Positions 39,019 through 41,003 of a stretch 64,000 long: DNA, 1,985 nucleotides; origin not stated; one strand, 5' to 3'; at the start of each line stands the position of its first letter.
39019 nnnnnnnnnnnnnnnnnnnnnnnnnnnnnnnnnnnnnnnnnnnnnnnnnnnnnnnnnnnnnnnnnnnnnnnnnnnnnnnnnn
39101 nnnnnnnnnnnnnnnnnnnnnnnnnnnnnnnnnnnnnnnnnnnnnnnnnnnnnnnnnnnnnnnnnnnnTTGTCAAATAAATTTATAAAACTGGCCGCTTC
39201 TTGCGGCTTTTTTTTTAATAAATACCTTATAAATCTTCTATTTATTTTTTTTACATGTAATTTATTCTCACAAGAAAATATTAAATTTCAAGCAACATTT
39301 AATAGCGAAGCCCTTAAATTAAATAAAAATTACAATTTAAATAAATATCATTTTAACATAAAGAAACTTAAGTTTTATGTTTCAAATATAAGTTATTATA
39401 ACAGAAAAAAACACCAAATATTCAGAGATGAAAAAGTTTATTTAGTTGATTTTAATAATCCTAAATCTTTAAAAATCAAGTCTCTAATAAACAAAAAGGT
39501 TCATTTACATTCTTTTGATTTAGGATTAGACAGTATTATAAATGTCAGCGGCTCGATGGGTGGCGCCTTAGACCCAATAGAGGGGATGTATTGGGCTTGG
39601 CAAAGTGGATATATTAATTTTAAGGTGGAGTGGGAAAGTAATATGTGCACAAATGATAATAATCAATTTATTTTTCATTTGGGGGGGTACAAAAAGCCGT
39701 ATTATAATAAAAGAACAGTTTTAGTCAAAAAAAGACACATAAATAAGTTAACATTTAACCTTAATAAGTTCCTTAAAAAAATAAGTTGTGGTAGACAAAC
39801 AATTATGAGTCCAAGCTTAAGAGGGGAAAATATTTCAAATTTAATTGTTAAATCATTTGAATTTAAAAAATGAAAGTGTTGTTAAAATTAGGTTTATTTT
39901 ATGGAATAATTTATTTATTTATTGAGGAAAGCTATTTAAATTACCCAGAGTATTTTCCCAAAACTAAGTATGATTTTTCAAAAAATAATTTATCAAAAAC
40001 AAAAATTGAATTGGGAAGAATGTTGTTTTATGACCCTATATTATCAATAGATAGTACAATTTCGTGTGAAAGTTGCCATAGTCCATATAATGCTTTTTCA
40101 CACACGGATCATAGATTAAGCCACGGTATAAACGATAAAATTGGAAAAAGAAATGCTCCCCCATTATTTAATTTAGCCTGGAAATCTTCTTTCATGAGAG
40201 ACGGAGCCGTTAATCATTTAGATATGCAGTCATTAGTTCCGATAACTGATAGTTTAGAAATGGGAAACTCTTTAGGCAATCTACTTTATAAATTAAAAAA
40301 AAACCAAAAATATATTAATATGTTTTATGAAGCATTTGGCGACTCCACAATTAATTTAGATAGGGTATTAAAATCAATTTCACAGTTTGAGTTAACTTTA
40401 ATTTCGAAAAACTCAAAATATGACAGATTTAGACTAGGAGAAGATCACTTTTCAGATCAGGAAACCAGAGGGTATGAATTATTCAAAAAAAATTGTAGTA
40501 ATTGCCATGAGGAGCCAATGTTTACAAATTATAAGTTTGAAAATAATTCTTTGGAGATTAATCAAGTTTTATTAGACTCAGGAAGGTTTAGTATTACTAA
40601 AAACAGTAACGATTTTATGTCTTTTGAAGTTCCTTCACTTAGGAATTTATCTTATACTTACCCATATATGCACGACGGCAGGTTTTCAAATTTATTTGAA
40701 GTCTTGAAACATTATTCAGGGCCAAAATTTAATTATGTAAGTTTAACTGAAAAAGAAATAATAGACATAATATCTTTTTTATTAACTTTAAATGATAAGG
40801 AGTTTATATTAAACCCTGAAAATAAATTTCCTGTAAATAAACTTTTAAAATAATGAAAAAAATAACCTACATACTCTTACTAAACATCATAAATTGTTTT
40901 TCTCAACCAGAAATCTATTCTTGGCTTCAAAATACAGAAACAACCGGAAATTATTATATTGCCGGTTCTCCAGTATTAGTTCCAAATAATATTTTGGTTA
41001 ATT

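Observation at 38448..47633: Compact cluster of seven exported copper/quinone-cofactor and side-chain-modifying enzymes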

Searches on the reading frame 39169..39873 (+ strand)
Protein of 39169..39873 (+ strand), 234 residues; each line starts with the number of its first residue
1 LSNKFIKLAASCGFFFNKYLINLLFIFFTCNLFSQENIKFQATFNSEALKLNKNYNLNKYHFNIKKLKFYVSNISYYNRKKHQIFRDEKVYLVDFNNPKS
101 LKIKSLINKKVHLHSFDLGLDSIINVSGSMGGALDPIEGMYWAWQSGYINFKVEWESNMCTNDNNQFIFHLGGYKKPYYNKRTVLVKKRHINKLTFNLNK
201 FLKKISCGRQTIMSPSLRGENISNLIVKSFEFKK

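Call 4: search_protein_families(library=pfam, proteins=[window:39169-39873:+], max_evalue=0.01)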
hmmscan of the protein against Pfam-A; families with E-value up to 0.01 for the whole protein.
window:39169-39873:+ (234 aa): 1 family
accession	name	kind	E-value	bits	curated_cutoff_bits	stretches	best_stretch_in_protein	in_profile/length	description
PF20243.3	MbnP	-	2.9e-35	122.3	27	1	37-207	5-181/189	MbnP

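Call 5: search_protein_families(library=ncbifam, proteins=[window:39169-39873:+], max_evalue=0.01)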
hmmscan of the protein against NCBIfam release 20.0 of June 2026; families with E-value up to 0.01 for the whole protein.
window:39169-39873:+ (234 aa): 1 family
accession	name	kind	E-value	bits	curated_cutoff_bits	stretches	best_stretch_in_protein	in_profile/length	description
TIGR04052.2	MbnP_like_WxW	equivalog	6.3e-12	45.4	140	1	36-201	2-190/257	MbnP family copper-binding protein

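Call 14: search_solved_structures(query=window:39169-39873:+, max_evalue=1, show_alignments=2)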
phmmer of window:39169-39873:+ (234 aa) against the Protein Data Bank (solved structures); distinct sequences matched with E-value up to 1: 0.

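Call 45: search_solved_structures(query=A3, max_evalue=10, show_alignments=2)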
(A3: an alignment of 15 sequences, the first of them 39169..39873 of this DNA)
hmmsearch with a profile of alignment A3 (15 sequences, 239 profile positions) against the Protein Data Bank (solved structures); distinct sequences matched with E-value up to 10: 0.

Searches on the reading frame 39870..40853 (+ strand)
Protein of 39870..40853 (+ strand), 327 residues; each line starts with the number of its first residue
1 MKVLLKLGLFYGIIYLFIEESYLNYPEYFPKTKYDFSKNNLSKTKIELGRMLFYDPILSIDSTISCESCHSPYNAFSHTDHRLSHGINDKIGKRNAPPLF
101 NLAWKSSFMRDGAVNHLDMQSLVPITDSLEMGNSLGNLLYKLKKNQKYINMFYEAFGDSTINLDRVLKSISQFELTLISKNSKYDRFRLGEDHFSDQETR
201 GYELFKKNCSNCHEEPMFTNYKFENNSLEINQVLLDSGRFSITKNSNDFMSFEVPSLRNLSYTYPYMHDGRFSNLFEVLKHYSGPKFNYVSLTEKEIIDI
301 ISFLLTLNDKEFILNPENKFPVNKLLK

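Call 4: search_protein_families(library=pfam, proteins=[window:39870-40853:+], max_evalue=0.01)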
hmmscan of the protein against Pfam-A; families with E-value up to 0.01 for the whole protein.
window:39870-40853:+ (327 aa): 4 families
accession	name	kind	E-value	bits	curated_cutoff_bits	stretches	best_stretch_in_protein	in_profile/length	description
PF03150.19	CCP_MauG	-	7.1e-50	170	25.6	1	44-192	2-148/149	Di-haem cytochrome c peroxidase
PF00034.26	Cytochrom_C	-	9e-06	27.4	21.3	1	200-307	3-89/90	Cytochrome c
PF13442.11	Cytochrome_CBB3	-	4.5e-05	24.1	27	1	198-223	3-28/68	Cytochrome C oxidase, cbb3-type, subunit III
PF14522.11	Cytochrome_C7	-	0.0013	18.9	24.8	0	63-79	41-57/67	Cytochrome c7 and related cytochrome c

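Call 5: search_protein_families(library=ncbifam, proteins=[window:39870-40853:+], max_evalue=0.01)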
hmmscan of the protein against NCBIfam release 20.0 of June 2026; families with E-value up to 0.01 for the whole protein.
window:39870-40853:+ (327 aa): 6 families
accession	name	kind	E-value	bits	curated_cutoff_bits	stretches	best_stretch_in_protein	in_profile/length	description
TIGR04039.1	MXAN_0977_Heme2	hypoth_equivalog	2.4e-55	188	362.85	1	38-283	4-276/336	MbnH family di-heme enzyme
TIGR03791.1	TTQ_mauG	equivalog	9.4e-46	156.3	443.85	1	42-310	2-281/291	tryptophan tryptophylquinone biosynthesis enzyme MauG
TIGR03981.2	SAM_quin_mod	hypoth_equivalog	8e-24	84.3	340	2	147-286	212-362/411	His-Xaa-Ser system-associated MauG-like protein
NF040606.1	CytoC_perox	subfamily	0.00031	20.1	150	0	197-220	297-320/524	di-heme-cytochrome C peroxidase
NF050122.1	bc1_QcrC_actin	exception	0.00081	18.8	200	0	196-214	134-152/253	cytochrome bc1 complex diheme cytochrome c subunit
TIGR03872.1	cytochrome_MoxG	equivalog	0.0014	18.8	147.8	0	255-307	69-121/133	cytochrome c(L), periplasmic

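Call 69: search_solved_structures(query=window:39870-40853:+, max_evalue=1e-10, show_alignments=0)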
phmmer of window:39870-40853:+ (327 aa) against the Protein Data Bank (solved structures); distinct sequences matched with E-value up to 1e-10: 27.
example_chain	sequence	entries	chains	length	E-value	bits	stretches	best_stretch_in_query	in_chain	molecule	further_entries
2c1u_A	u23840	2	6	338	8.2e-37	130.5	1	41-314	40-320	DI-HAEM CYTOCHROME C PEROXIDASE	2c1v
3o5c_A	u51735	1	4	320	5.6e-36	127.7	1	44-311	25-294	Cytochrome c551 peroxidase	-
1iqc_A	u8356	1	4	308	1e-35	126.9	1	46-310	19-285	di-heme peroxidase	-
4aal_A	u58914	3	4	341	1.2e-34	123.4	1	38-309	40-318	CYTOCHROME C551 PEROXIDASE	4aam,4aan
3hq6_A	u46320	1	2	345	2.2e-34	122.5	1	38-311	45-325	Cytochrome c551 peroxidase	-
4aao_A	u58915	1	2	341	3.8e-34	121.7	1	38-309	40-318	CYTOCHROME C551 PEROXIDASE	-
3hq9_A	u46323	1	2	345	1.1e-33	120.2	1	38-311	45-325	Cytochrome c551 peroxidase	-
9qdt_A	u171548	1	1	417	1.8e-33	119.5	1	44-308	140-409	Probable cytochrome c peroxidase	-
3hq8_A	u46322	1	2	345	2.9e-33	118.8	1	38-311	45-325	Cytochrome c551 peroxidase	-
3hq7_A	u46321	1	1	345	3.8e-33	118.4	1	38-311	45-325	Cytochrome c551 peroxidase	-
1zzh_A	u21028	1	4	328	3.1e-32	115.4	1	38-310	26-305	cytochrome c peroxidase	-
6e1c_A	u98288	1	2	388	8.8e-32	113.9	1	25-283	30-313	Di-heme enzyme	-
1nml_A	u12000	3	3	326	1.7e-31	113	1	29-309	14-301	di-haem cytochrome c peroxidase | Cytochrome c peroxidase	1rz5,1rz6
6qkn_A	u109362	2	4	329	2.7e-28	102.5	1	42-304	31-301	Cytochrome-c peroxidase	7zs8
6fu3_A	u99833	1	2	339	3e-28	102.3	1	42-304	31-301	Protein CcpR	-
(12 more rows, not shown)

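Call 70: search_solved_structures(query=window:39870-40853:+, max_evalue=1e-36, show_alignments=1)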
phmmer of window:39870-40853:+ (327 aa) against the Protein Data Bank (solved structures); distinct sequences matched with E-value up to 1e-36: 1.
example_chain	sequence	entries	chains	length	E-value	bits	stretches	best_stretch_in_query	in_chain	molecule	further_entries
2c1u_A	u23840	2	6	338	8.2e-37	130.5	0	41-314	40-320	DI-HAEM CYTOCHROME C PEROXIDASE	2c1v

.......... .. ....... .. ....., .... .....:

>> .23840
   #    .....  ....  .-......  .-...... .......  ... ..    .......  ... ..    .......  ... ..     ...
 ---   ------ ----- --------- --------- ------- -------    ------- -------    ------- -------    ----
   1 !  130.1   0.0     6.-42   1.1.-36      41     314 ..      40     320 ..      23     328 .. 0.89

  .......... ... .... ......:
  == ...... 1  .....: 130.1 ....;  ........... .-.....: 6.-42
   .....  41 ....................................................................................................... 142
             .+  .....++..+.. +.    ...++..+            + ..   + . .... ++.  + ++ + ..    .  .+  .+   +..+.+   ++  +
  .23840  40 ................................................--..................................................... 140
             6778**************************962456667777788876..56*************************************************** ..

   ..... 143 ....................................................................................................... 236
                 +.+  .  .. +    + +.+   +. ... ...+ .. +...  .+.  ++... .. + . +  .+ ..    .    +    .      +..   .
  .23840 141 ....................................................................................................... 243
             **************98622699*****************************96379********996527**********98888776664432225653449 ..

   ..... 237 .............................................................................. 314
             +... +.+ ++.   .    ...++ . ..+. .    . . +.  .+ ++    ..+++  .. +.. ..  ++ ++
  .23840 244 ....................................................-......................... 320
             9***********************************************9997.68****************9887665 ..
